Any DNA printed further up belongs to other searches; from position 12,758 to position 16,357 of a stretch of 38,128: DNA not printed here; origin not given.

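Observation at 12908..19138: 2076-aa AglB oligosaccharyltransferase fused to an extracellular beta-sandwich array of about 1150 aa and a second membrane anchor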

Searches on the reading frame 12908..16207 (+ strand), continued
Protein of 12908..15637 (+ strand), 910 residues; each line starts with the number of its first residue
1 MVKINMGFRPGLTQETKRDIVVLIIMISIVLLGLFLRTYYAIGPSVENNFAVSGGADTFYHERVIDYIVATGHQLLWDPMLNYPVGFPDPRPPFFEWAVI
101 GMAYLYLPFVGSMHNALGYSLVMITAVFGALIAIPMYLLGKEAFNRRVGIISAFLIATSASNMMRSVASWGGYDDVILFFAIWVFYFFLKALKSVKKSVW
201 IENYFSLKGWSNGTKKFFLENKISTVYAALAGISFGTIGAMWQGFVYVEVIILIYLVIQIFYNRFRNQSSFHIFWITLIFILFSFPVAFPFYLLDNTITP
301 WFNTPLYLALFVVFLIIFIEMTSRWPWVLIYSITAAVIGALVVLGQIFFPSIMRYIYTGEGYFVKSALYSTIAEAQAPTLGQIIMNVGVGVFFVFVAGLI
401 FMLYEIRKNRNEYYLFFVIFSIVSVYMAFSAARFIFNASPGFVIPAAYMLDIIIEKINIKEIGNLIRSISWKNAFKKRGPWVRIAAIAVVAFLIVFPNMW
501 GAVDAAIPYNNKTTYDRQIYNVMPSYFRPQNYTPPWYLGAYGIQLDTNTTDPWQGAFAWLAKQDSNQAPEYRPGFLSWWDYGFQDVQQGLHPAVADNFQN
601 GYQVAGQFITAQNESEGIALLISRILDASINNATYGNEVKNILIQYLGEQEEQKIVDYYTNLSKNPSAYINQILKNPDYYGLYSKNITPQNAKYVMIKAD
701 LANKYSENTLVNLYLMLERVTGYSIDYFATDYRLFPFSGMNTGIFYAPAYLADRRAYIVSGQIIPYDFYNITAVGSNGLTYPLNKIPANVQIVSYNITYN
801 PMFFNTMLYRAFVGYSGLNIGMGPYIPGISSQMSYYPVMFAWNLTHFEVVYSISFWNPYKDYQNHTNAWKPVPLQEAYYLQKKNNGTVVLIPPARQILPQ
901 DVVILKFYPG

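Call 49: search_solved_structures(query=A4, max_evalue=0.001, show_alignments=3)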
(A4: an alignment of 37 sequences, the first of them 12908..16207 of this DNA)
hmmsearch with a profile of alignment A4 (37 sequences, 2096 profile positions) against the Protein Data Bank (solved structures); distinct sequences matched with E-value up to 0.001: 12.
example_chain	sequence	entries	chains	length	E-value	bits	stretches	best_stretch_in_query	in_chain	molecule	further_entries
3waj_A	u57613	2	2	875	8.9e-28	99.2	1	23-498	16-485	Transmembrane oligosaccharyl transferase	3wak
5gmy_A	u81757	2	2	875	8.9e-28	99.2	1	23-498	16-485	Transmembrane oligosaccharyl transferase, putative | Dolichyl-phosphooligosaccharide-protein glycotransferase 3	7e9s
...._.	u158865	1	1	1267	1.2e-15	59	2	1062-1246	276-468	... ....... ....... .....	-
3vgp_A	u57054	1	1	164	3.2e-10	41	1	549-623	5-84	Transmembrane oligosaccharyl transferase, putative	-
3vu0_A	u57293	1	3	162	5.1e-10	40.3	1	549-623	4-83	Putative uncharacterized protein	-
6s7t_A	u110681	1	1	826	4e-09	37.4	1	121-192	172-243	Dolichyl-diphosphooligosaccharide--protein glycosyltransferase subunit STT3B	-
6ftj_5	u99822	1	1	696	5e-09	37.1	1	97-192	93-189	Dolichyl-diphosphooligosaccharide--protein glycosyltransferase subunit STT3A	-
6ftg_5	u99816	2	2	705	5.3e-09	37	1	110-192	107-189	Dolichyl-diphosphooligosaccharide--protein glycosyltransferase subunit STT3A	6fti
6s7o_A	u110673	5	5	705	6.6e-09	36.6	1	111-192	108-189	Dolichyl-diphosphooligosaccharide--protein glycosyltransferase subunit STT3A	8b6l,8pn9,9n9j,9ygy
8i9p_Lh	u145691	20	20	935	3.7e-06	27.6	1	125-192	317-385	dolichyl-diphosphooligosaccharide--protein glycotransferase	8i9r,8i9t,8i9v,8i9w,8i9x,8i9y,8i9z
6fwv_A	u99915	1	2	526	9.5e-06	26.2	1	1622-1808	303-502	Collagen Adhesion protein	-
6c26_A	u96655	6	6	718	7.2e-05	23.3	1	115-192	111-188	Dolichyl-diphosphooligosaccharide--protein glycosyltransferase subunit STT3 | Dolichyl-diphosphooligosaccharide--protein glycotransferase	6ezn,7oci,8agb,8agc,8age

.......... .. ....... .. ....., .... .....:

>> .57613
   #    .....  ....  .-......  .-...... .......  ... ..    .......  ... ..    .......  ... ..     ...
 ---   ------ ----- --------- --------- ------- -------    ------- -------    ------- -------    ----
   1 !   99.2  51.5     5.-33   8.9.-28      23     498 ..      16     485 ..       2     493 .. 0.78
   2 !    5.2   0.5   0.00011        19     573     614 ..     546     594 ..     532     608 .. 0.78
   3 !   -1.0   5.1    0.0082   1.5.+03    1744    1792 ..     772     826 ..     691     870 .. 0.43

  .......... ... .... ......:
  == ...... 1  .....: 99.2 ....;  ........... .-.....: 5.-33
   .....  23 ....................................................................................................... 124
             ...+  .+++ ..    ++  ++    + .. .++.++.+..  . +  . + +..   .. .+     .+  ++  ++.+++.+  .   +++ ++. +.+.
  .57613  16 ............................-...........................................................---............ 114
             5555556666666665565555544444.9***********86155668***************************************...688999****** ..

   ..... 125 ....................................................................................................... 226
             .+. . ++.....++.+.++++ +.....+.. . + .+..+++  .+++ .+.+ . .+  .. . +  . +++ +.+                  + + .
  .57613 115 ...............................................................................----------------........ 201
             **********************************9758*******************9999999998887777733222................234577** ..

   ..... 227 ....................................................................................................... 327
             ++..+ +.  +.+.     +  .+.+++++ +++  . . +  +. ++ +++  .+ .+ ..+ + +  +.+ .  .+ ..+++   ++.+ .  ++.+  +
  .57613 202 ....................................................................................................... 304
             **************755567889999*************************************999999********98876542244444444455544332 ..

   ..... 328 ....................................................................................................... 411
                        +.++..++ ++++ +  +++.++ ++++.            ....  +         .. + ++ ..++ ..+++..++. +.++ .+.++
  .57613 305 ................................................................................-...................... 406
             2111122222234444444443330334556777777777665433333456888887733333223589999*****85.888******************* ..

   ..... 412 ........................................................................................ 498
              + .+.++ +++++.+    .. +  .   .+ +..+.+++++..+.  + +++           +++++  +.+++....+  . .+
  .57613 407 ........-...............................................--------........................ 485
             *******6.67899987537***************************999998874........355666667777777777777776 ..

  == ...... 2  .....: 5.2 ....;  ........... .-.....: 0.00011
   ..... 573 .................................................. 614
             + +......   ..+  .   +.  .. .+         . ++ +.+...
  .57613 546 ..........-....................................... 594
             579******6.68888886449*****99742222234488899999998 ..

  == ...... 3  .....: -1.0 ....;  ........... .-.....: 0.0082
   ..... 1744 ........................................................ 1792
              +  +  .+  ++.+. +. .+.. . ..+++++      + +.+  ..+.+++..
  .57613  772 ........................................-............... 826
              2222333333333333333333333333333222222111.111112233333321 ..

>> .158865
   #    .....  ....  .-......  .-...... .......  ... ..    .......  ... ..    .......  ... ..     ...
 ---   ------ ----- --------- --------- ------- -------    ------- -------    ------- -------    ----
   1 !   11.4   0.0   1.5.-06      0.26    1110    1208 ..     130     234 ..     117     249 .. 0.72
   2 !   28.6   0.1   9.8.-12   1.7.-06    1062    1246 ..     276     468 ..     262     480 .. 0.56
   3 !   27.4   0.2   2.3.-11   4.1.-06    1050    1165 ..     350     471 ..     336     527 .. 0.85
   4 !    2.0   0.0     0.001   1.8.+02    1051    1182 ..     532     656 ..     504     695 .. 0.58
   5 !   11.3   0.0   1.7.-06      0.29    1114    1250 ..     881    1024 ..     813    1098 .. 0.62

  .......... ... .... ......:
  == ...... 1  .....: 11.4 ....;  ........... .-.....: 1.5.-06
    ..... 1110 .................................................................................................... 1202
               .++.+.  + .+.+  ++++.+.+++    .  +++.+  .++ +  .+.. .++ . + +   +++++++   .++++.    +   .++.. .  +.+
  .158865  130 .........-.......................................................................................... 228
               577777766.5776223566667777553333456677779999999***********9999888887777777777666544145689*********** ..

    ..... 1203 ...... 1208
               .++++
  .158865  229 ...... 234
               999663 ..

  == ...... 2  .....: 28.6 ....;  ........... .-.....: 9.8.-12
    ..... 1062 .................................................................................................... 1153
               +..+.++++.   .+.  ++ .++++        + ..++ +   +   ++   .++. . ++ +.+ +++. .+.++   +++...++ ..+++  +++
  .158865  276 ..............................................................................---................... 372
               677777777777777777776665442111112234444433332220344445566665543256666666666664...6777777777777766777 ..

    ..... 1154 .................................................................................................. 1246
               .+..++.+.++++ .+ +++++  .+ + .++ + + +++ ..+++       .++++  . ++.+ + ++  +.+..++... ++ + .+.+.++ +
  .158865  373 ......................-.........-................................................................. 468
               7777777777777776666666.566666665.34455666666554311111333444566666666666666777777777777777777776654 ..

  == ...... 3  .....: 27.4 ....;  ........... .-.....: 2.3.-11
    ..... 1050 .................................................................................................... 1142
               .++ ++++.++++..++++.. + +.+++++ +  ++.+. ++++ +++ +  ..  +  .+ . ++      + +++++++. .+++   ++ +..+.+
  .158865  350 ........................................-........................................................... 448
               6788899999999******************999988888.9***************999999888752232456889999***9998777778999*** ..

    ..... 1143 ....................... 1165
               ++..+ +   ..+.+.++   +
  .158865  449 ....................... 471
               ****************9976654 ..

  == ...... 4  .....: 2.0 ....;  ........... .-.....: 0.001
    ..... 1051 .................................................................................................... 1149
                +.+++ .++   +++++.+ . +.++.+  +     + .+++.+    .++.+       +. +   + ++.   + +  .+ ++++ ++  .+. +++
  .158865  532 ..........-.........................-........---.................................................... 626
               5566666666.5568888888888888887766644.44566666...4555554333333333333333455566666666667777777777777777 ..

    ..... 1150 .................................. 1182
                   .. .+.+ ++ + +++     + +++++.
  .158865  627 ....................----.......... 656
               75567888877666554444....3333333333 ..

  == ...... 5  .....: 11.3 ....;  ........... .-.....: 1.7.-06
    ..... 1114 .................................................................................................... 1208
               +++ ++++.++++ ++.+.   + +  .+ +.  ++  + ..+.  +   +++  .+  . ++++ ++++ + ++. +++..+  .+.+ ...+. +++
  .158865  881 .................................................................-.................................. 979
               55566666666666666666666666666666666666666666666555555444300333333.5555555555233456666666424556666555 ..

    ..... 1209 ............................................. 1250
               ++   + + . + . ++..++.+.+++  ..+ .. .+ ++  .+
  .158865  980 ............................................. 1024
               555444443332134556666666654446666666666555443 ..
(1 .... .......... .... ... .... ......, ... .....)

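Call 83: search_protein_representatives(protein=window:12908-15622:+)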
Query: 905 residues. Proteins with E-value up to 0.001 (for the whole library): 892; up to 1e-10: 470; up to 1e-30: 288. The best 150 are listed.
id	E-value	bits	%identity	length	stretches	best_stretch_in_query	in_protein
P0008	0.0e+00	1387.5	66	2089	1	11-904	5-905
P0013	0.0e+00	1136.6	58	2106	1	22-904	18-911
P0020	7.9e-285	964.1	49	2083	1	17-904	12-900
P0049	4.7e-267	905.2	47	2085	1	14-904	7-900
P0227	8.2e-214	729.1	42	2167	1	13-892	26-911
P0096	1.3e-208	711.9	41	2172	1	12-904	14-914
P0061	2.4e-201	687.8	40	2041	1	23-904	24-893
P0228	4.2e-201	687.0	41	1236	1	24-888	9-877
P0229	6.8e-199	679.7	40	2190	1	22-884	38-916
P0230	2.8e-198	677.7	40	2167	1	23-890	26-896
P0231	2.5e-197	674.5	42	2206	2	22-489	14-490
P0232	8.5e-197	672.8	40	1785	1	19-886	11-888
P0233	3.8e-196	670.6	40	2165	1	22-884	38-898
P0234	2.1e-195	668.1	39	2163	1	23-886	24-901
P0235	2.3e-194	664.7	39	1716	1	18-883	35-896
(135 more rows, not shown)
